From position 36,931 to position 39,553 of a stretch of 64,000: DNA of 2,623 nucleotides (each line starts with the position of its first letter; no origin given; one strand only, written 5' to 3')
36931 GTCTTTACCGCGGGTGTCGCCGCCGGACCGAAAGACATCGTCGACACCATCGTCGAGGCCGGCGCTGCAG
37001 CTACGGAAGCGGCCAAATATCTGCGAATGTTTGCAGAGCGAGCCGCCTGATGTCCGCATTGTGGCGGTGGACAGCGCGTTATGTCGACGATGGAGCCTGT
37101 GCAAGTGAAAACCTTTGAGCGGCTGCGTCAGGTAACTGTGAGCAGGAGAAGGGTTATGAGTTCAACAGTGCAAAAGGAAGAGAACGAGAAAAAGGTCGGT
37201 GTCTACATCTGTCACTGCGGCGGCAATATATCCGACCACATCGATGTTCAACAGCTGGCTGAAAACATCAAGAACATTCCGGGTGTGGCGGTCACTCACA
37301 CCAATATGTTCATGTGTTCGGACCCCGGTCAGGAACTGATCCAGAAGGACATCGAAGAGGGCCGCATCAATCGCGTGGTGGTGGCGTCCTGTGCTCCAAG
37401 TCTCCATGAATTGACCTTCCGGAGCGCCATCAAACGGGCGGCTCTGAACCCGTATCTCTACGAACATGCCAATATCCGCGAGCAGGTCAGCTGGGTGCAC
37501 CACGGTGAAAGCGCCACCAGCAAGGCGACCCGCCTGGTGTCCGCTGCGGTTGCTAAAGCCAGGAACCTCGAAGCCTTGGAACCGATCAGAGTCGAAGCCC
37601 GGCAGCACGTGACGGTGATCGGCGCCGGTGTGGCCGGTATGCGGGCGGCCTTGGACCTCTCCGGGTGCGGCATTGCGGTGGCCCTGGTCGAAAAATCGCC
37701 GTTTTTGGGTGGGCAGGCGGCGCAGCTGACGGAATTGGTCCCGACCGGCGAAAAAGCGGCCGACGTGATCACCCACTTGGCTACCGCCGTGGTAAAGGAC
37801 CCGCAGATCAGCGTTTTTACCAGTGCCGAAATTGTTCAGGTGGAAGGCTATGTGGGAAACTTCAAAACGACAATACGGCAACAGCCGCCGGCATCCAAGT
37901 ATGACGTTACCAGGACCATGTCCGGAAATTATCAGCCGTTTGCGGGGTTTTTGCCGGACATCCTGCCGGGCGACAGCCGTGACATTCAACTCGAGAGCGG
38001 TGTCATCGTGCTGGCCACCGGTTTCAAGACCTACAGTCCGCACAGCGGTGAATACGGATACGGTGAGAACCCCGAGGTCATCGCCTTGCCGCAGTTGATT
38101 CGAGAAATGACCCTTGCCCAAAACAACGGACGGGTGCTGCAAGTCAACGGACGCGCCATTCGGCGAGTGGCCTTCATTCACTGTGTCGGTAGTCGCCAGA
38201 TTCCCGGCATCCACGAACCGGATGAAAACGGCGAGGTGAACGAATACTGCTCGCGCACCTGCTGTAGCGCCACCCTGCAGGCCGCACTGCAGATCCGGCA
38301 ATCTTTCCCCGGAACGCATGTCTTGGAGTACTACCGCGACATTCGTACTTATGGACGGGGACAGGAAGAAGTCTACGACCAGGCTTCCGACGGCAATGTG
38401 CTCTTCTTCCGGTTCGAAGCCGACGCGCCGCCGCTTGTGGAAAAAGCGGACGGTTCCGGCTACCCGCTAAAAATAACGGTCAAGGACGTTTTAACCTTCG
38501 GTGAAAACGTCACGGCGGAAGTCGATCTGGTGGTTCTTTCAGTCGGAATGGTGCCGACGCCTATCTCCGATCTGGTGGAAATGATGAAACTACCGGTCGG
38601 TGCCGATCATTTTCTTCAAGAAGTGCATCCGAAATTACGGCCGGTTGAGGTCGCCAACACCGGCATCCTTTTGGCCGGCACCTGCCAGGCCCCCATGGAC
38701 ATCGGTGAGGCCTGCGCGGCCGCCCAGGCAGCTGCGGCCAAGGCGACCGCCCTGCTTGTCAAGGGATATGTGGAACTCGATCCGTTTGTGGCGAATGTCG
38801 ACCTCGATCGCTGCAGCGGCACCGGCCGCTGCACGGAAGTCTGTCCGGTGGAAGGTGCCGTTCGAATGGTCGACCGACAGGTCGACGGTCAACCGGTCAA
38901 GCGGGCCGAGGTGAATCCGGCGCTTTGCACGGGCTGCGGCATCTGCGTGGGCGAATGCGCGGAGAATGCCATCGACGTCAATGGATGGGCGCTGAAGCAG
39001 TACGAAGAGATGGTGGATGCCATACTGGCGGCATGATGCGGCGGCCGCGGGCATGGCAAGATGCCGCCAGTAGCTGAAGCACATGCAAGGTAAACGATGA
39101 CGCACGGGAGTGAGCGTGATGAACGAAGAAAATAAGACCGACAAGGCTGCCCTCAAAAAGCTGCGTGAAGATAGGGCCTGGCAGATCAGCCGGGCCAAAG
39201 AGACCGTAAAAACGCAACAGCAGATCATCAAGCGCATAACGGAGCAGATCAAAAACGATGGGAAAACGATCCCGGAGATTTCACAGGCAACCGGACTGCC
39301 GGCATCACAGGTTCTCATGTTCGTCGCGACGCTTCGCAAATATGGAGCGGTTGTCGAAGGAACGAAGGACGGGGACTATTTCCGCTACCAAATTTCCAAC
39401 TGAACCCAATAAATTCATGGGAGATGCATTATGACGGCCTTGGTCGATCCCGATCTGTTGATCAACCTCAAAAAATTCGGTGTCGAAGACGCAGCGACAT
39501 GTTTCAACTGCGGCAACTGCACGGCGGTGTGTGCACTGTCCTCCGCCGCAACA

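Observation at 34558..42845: Sigma-54-controlled 10-gene operon coupling a Qmo-like membrane redox complex to a TusA/DsrE persulfide relay: candidate undescribed sulfur-handling system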

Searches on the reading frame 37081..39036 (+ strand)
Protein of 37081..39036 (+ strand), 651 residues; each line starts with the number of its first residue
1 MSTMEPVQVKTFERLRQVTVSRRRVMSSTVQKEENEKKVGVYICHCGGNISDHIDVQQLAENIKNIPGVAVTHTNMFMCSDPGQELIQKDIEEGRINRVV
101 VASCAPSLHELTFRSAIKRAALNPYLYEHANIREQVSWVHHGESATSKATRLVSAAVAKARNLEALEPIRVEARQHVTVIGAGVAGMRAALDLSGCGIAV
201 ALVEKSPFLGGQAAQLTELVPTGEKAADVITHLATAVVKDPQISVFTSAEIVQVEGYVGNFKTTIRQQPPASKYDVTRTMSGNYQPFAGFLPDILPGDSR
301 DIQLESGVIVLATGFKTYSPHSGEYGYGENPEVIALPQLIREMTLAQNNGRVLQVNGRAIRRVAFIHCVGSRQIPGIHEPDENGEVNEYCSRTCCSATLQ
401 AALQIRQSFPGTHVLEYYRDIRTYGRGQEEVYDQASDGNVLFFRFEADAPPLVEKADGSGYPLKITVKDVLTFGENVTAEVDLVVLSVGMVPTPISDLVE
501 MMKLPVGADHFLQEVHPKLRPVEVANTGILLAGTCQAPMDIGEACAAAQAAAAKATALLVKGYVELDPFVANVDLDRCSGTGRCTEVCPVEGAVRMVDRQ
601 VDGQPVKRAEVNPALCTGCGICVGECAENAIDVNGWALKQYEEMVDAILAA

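Call 3: search_protein_families(library=pfam, proteins=[window:37081-39036:+], max_evalue=0.01)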
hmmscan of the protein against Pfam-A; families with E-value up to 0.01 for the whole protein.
window:37081-39036:+ (651 aa): 20 families
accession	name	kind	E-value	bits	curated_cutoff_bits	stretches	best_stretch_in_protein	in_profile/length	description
PF07992.20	Pyr_redox_2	-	9.1e-09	35.6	26.1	1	176-321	2-116/291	Pyridine nucleotide-disulphide oxidoreductase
PF12837.12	Fer4_6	-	4.8e-08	33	25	1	609-631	2-24/24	4Fe-4S binding domain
PF12838.12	Fer4_7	-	7.1e-08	33.2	27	1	577-630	1-52/52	4Fe-4S dicluster domain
PF00037.32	Fer4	-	2e-06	27.8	21.1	1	610-631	2-23/24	4Fe-4S binding domain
PF13237.11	Fer4_10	-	2.2e-06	27.9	25.5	1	573-626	4-52/53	4Fe-4S dicluster domain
PF12831.13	FAD_oxidored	-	3.1e-06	27.2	27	1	177-236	2-63/416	FAD dependent oxidoreductase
PF00890.30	FAD_binding_2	-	4.7e-06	26.5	20.4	1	177-214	2-39/414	FAD binding domain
PF01266.30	DAO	-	2e-05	24.7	27.9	1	177-213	2-39/353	FAD dependent oxidoreductase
PF12797.12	Fer4_2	-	4.4e-05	23.6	24.5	0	610-627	4-21/22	4Fe-4S binding domain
PF25160.1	LdpA_Fe-S-bd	-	5.4e-05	23.3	27.6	1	572-591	22-41/49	LdpA Fe-S cluster-binding domain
PF14697.11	Fer4_21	-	7.1e-05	23.3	35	1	571-596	34-59/59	4Fe-4S dicluster domain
PF13450.12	NAD_binding_8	-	8.1e-05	23.3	21.9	1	179-222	1-41/68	NAD(P)-binding Rossmann-like domain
PF13187.11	Fer4_9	-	9.8e-05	22.7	27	1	577-631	1-52/52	4Fe-4S dicluster domain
PF01134.28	GIDA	-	0.00069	19.2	22.1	1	177-204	2-29/391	Glucose inhibited division protein A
PF13183.11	Fer4_8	-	0.00097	20.1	27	0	564-590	46-66/68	4Fe-4S dicluster domain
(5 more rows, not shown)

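Call 4: search_protein_families(library=ncbifam, proteins=[window:37081-39036:+], max_evalue=0.01)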
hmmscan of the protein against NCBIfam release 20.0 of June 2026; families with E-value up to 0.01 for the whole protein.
window:37081-39036:+ (651 aa): 88 families (the best 25 are shown)
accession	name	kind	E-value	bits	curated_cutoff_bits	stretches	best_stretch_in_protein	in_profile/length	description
NF040770.1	hetero_SS_HdrA2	exception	3.2e-151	505.1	1100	2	38-269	1-234/777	CoB-CoM heterodisulfide reductase HdrA2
NF041778.1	hetero_SS_HdrA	equivalog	2.3e-108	363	1400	2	35-270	4-242/771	ferredoxin:CoB-CoM heterodisulfide reductase subunit HdrA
NF041891.1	hdrA_Methbact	equivalog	6.4e-106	355.3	1300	2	300-649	309-636/762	ferredoxin:CoB-CoM heterodisulfide reductase subunit HdrA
TIGR02179.1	PorD_KorD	subfamily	6.6e-08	32.6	60.05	1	607-633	48-74/78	2-oxoacid:acceptor oxidoreductase, delta subunit, pyruvate/2-ketoisovalerate family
NF010590.0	PRK13984.1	equivalog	1.4e-07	30.1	946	1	574-631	48-108/611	putative oxidoreductase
NF009409.0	PRK12770.1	subfamily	4.2e-07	29.3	343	0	469-559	264-350/360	putative glutamate synthase subunit beta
TIGR03997.1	mycofact_OYE_2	equivalog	1.1e-06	27.4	793.15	1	172-239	377-443/645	mycofactocin system FadH/OYE family oxidoreductase 2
TIGR03467.1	HpnE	equivalog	1.2e-06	28.1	283.05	1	177-216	1-40/430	hydroxysqualene dehydroxylase HpnE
NF042909.1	FMH_DH_FwdF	exception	1.4e-06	27.6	375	1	573-639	254-319/336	tungsten-dependent formylmethanofuran dehydrogenase subunit FwdF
NF045874.1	Vhu_polyferre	exception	1.4e-06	27.3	600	1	573-634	289-349/381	F420-non-reducing hydrogenase associated-polyferredoxin VhuB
NF009945.0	PRK13409.1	equivalog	1.7e-06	27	469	1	570-635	4-70/592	ribosome biogenesis/translation initiation ATPase RLI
TIGR01971.1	NuoI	subfamily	3.8e-06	26.5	113.05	1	574-633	40-100/121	NADH-quinone oxidoreductase, chain I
NF045599.1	bili_reduct_long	exception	3.9e-06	25.4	750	1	171-249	378-454/641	bilirubin reductase, long form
NF041087.1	bile_acid_BaiCD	equivalog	4e-06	25.2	825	1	170-231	376-436/642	bile acid Fe-S flavoenzyme BaiCD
NF005560.0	PRK07233.1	equivalog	5.8e-06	25.4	252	1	176-216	2-42/435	hypothetical protein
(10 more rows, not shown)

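Call 50: search_solved_structures(query=window:37081-39036:+, max_evalue=1e-10, show_alignments=1)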
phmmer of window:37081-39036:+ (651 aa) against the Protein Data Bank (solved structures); distinct sequences matched with E-value up to 1e-10: 6.
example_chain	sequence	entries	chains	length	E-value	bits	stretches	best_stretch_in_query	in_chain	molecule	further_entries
5odc_A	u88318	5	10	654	4.8e-129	434.7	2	36-267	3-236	Heterodisulfide reductase, subunit A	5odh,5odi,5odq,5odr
8rvu_a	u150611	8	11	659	3.8e-121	408.6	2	34-269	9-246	H(2):CoB-CoM heterodisulfide,ferredoxin reductase subunit A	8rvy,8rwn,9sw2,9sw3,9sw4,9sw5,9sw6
8rvv_A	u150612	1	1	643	8.4e-120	404.2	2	38-269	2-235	H(2):CoB-CoM heterodisulfide,ferredoxin reductase subunit A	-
7bkb_A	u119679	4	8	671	4.8e-103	348.8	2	33-269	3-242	CoB--CoM heterodisulfide reductase iron-sulfur subunit A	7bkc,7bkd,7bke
9sfi_A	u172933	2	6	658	3.7e-96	326.1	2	36-269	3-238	CoB--CoM heterodisulfide reductase iron-sulfur subunit A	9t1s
6tjr_A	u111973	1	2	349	1.3e-26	96.3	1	305-558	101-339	Fumarate reductase/succinate dehydrogenase flavoprotein domain protein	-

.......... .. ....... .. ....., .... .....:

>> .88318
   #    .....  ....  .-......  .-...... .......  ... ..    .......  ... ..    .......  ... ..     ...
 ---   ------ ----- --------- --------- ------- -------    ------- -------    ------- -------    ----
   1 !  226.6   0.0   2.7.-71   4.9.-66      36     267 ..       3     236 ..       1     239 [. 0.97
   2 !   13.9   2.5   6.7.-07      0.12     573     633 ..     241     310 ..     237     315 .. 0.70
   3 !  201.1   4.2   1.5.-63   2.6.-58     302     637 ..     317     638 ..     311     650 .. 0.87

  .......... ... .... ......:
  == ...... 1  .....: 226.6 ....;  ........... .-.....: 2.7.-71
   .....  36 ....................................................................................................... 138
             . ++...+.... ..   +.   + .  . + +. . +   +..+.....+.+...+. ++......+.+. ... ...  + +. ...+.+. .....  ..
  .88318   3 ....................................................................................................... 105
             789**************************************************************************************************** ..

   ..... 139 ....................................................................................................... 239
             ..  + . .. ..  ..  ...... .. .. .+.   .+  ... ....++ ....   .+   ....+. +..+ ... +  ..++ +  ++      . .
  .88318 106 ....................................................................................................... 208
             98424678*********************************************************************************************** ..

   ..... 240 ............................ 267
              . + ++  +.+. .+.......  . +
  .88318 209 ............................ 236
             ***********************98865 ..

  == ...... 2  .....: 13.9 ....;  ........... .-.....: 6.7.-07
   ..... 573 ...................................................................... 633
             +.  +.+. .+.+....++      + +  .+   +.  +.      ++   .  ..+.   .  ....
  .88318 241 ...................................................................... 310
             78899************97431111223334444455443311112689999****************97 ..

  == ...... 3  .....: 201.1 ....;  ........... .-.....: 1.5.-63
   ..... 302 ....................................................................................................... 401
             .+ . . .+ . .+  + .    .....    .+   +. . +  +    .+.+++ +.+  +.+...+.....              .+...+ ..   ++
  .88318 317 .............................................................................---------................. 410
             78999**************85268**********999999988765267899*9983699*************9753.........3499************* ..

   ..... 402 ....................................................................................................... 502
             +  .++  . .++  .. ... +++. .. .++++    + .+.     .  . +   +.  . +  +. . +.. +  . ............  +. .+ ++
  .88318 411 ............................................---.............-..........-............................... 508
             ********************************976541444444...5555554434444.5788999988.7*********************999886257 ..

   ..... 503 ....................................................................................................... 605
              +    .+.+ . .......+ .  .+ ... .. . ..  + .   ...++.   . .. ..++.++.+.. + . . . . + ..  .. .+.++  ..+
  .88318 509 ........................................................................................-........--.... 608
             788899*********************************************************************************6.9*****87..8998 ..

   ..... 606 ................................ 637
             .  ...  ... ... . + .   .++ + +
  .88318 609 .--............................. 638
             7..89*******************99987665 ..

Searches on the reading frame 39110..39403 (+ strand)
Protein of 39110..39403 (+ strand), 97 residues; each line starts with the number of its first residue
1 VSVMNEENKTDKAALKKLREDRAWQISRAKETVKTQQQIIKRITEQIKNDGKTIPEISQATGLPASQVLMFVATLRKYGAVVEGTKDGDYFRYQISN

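Call 3: search_protein_families(library=pfam, proteins=[window:39110-39403:+], max_evalue=0.01)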
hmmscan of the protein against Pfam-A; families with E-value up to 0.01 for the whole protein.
window:39110-39403:+ (97 aa): 1 family
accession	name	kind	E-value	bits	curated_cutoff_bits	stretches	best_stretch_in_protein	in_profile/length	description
PF09339.16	HTH_IclR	-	0.00041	20.5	22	1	53-82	20-49/52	IclR helix-turn-helix domain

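Call 4: search_protein_families(library=ncbifam, proteins=[window:39110-39403:+], max_evalue=0.01)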
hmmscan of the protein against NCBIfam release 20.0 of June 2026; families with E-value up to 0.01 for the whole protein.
window:39110-39403:+ (97 aa): 1 family
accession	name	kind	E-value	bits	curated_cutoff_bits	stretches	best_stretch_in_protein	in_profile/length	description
NF053665.1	TransRegDtxRActin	equivalog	0.0055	16.2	290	1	19-74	148-202/233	iron-dependent transcriptional repressor DtxR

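Call 55: search_solved_structures(query=window:39110-39403:+, max_evalue=10, show_alignments=2)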
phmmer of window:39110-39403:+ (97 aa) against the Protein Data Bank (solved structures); distinct sequences matched with E-value up to 10: 7.
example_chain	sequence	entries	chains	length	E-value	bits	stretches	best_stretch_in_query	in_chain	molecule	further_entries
8vd6_A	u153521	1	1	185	2e-05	27.9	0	35-72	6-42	CAP REPEAT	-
1ri7_A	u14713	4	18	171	0.067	16.7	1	37-84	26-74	Putative transcriptional regulator | Putative HTH-type transcriptional regulator PH1519 | Uncharacterized HTH-type transcriptional regulator PH1519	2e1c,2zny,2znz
2cyy_A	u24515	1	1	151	0.069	16.7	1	38-84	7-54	Putative HTH-type transcriptional regulator PH1519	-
7y9n_A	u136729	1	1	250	0.15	15.6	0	3-73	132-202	Spike protein S2',5HB-H2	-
6pfp_A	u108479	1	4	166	0.78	13.3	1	11-60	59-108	Myosin-7 fused to GP7 and EB1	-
5cwb_A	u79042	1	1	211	0.96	13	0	37-83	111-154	Designed helical repeat protein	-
5app_A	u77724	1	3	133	1.3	12.6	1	7-57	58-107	General control protein GCN4,GENERAL CONTROL PROTEIN GCN4, OUTER MEMBRANE PROTEIN 100,Gene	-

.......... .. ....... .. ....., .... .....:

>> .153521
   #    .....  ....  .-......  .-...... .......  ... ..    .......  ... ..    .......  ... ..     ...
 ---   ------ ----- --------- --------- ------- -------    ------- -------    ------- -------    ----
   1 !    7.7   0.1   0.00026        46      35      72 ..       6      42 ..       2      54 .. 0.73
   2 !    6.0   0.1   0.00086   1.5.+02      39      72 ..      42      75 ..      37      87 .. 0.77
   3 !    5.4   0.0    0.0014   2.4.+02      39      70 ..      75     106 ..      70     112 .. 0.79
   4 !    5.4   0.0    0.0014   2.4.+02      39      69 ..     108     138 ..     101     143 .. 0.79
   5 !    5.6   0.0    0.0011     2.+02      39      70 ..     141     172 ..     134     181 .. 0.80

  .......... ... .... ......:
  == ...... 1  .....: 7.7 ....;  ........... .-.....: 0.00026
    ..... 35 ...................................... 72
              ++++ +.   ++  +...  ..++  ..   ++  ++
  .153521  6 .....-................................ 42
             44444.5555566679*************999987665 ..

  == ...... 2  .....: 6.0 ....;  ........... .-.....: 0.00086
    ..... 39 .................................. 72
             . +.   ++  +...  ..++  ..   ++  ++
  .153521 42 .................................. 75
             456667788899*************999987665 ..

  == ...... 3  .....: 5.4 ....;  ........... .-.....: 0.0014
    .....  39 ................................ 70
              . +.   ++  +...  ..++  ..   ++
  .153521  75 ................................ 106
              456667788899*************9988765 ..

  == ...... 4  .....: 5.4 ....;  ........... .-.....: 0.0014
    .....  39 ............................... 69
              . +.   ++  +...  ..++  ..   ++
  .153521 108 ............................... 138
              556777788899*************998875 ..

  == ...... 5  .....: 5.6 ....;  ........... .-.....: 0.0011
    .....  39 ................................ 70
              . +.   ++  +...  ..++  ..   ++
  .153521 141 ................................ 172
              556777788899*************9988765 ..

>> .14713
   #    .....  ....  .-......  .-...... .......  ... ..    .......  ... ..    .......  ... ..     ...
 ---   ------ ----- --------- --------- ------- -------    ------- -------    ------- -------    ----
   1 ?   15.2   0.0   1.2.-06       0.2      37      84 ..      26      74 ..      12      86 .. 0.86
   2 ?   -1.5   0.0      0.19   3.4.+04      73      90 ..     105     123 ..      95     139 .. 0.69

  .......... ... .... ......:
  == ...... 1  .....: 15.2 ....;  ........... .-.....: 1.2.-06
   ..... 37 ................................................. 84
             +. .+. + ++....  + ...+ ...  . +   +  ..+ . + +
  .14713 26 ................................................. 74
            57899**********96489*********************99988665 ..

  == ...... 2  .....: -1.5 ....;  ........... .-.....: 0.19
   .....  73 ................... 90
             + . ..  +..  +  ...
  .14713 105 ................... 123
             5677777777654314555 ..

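Call 92: find_homologous_proteins(query=window:39119-39403:+, max_evalue=0.001)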
Query window:39119-39403:+ (94 aa): 31 proteins with E <= 0.001 among 33 candidates.
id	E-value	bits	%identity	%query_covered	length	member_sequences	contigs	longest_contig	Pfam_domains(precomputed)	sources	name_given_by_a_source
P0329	1.0e-52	193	99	100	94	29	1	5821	-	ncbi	-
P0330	3.8e-52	191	97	100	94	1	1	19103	-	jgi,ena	jgi:Fic family protein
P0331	1.8e-51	189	96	100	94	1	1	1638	-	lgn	-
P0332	3.9e-51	188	95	100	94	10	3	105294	-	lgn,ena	-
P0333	2.9e-50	185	93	100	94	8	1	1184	-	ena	-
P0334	2.7e-49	182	93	100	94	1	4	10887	-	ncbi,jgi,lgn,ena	jgi:predicted Rossmann fold nucleotide-binding protein DprA/Smf involved in DNA uptake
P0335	3.8e-49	182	93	100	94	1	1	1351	-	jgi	jgi:hypothetical protein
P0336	5.2e-49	181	91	100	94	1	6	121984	-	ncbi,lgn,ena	ncbi:MAG: hypothetical protein WBV95_19770 [Desulfobacterales bacterium]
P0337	7.9e-49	181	94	100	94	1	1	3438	-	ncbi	ncbi:MAG: hypothetical protein ACWGNK_07700 [Desulfobacterales bacterium]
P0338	1.6e-48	180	91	100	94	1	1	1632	-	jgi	jgi:predicted Rossmann fold nucleotide-binding protein DprA/Smf involved in DNA uptake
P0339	2.7e-48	179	91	100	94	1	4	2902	-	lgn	-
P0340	2.9e-48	179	91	100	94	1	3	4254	-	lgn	-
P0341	4.4e-48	178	88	100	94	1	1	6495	-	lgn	-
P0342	1.8e-47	176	90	100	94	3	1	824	-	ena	-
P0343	2.0e-47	176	91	100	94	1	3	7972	-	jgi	jgi:predicted Rossmann fold nucleotide-binding protein DprA/Smf involved in DNA uptake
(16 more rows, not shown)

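Call 98: predict_structure(alignment_id=A3)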
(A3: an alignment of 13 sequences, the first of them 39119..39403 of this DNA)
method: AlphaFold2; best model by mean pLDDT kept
length: 94 residues; sequences in the alignment: 13
mean_pLDDT: 92.1   pTM: 0.72
mean pLDDT of the five models: 92.1, 91.8, 91.7, 91.2, 89.9
residues with pLDDT >= 90: 80; 70-90: 8; 50-70: 6; < 50: 0
segments of 3 or more residues with pLDDT < 50: none
pLDDT, mean of each block of 10 residues (from residue 1): 70 92 94 96 93 97 97 96 94 89
secondary structure, 60 per line:
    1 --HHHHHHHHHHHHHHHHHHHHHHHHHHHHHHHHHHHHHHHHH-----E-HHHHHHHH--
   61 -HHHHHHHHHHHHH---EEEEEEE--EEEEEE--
elements in order: H3-43 H51-58 H62-74 E78-84 E87-92

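Call 102: fold_search(model_id=the predicted structure, library=pdb)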
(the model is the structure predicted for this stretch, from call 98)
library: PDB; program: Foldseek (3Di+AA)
matches with E <= 10: 1861; with E <= 0.001: 1
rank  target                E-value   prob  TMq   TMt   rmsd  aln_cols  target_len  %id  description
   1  3cuo_D                7.5e-04  1.00  0.53  0.53   7.6        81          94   20  Crystal structure of the predicted DNA-binding transcriptional regulator from E. coli (released 2008-06-17)
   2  1r23_A                2.0e-03  1.00  0.54  0.49   1.4        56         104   23  Crystal structure of the cyanobacterial metallothionein repressor SmtB in the Zn1-form (one Zn(II) per dimer) (released 2004-05-18)
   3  1r1t_B                2.2e-03  1.00  0.55  0.52   1.3        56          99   23  Crystal structure of the cyanobacterial metallothionein repressor SmtB in the apo-form (released 2004-05-18)
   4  1smt_A                2.3e-03  1.00  0.54  0.52   1.3        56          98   23  SMTB REPRESSOR FROM SYNECHOCOCCUS PCC7942 (released 1997-12-03)
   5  5j6x_A                2.6e-03  1.00  0.59  0.81   1.9        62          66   18  Crystal structure of the apo-Zalpha of Zebrafish PKZ (released 2016-09-07)
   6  5j6x_B                2.8e-03  1.00  0.61  0.86   1.9        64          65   17  Crystal structure of the apo-Zalpha of Zebrafish PKZ (released 2016-09-07)
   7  3cuo_C                3.2e-03  1.00  0.53  0.52   7.4        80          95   20  Crystal structure of the predicted DNA-binding transcriptional regulator from E. coli (released 2008-06-17)
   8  4omz_B                3.5e-03  1.00  0.52  0.50   1.5        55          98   18  Crystal Structure of NolR from Sinorhizobium fredii (released 2014-04-16)
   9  4lb5_B                4.5e-03  1.00  0.59  0.86   1.9        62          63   18  Crystal structure of PKZ Zalpha in complex with ds(CG)6 (hexagonal form) (released 2013-09-18)
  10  1smt_B                4.5e-03  1.00  0.55  0.51   1.3        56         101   23  SMTB REPRESSOR FROM SYNECHOCOCCUS PCC7942 (released 1997-12-03)
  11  3irq_C                4.5e-03  1.00  0.53  0.74   2.8        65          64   18  Crystal structure of a Z-Z junction (released 2010-05-19)
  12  1r23_B                4.8e-03  1.00  0.54  0.52   1.5        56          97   23  Crystal structure of the cyanobacterial metallothionein repressor SmtB in the Zn1-form (one Zn(II) per dimer) (released 2004-05-18)
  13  7kua                  4.8e-03  1.00  0.48  0.31   1.5        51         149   24  Crystal structure of the MarR family transcriptional regulator from Pseudomonas putida bound to Indole 3 acetic acid (released 2021-12-01)
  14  7kfs                  5.5e-03  1.00  0.55  0.38   1.9        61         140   15  Crystal structure of the MarR family transcriptional regulator from Variovorax paradoxus bound to Benzoic Acid (released 2021-11-10)
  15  7kfq                  5.5e-03  1.00  0.53  0.36   1.9        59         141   15  Crystal structure of the MarR family transcriptional regulator from Variovorax paradoxus bound to 1H-Indole-3-Carboxylic (released 2021-11-10)
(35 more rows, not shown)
